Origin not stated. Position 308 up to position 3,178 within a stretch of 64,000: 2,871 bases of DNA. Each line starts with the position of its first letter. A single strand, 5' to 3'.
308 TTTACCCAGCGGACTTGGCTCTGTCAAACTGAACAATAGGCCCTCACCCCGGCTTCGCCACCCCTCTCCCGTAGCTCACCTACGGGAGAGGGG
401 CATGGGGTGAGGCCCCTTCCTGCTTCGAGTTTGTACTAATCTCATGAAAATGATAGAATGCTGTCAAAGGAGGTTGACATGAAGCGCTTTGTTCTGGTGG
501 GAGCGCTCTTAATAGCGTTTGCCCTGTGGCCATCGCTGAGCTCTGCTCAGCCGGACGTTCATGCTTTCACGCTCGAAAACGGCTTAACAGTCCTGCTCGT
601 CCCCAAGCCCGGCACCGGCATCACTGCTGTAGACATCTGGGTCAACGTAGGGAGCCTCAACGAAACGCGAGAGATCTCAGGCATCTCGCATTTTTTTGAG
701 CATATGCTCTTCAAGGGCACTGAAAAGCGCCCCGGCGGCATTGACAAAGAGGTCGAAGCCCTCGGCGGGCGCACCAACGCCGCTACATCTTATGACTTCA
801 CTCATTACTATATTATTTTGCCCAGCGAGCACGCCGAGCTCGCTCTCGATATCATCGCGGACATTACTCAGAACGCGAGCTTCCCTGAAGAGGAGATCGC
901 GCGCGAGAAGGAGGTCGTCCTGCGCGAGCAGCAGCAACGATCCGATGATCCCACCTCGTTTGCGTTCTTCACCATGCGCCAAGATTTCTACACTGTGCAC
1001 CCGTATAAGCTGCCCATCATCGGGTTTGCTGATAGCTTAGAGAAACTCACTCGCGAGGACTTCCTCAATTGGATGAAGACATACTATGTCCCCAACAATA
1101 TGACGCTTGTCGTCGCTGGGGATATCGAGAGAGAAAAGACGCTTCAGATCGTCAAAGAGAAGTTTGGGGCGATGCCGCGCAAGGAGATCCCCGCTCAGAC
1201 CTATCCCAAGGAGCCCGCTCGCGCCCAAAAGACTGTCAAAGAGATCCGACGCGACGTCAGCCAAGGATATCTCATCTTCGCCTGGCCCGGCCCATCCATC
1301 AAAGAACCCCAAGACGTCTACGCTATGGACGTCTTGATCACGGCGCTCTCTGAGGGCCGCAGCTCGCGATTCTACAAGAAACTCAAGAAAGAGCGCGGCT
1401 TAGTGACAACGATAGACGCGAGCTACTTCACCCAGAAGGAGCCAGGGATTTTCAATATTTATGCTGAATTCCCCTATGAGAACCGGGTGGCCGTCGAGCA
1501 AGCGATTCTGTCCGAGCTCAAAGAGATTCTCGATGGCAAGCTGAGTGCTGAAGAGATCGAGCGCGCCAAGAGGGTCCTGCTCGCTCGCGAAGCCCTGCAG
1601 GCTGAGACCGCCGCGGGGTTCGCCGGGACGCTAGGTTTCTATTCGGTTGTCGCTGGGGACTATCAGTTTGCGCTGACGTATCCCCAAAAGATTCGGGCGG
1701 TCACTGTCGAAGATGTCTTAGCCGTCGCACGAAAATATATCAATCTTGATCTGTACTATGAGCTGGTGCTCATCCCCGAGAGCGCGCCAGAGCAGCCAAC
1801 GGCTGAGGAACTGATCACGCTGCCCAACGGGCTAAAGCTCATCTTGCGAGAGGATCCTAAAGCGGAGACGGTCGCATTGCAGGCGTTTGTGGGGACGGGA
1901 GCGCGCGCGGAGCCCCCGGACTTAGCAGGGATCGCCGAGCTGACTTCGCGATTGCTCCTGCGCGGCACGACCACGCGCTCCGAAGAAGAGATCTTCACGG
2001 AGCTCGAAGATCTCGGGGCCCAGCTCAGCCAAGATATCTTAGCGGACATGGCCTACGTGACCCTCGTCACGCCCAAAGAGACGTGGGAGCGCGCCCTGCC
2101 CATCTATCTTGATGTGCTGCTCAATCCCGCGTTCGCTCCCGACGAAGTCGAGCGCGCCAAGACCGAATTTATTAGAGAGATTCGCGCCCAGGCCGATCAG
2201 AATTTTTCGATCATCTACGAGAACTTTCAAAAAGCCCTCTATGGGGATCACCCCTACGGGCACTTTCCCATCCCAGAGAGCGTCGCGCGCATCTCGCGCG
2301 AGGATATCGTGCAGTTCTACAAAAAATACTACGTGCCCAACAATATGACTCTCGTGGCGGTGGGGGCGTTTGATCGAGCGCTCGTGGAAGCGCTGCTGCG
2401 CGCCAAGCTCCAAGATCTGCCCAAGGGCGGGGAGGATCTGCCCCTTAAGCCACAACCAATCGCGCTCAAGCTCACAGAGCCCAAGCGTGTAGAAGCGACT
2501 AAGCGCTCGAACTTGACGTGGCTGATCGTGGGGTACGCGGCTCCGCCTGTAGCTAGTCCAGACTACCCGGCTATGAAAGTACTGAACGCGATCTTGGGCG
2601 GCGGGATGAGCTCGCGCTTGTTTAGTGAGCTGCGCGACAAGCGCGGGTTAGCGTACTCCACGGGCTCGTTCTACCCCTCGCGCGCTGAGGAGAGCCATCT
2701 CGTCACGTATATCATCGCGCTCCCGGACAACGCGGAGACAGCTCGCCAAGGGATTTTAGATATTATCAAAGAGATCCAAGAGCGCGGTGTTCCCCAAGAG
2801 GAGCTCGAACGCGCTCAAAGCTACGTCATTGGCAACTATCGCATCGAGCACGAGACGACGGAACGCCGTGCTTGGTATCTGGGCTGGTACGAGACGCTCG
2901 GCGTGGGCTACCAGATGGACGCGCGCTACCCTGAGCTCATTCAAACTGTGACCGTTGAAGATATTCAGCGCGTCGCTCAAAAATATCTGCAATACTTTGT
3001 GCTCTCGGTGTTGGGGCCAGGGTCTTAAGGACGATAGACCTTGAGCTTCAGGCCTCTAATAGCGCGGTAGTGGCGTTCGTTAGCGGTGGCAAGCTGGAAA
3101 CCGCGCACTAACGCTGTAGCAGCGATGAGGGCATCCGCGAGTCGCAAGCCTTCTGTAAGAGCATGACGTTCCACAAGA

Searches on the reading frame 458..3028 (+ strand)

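Call 18: search_protein_families(library=pfam, proteins=[window:458-3028:+], max_evalue=0.00001)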
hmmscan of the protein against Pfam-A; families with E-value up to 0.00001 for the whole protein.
window:458-3028:+ (856 aa): 2 families
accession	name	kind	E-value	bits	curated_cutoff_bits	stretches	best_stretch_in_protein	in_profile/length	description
PF05193.26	Peptidase_M16_C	-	2.9e-86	288.4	23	2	196-374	1-181/181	Peptidase M16 inactive domain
PF00675.25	Peptidase_M16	-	2.3e-55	187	22.3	2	45-188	2-146/149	Insulinase (Peptidase family M16)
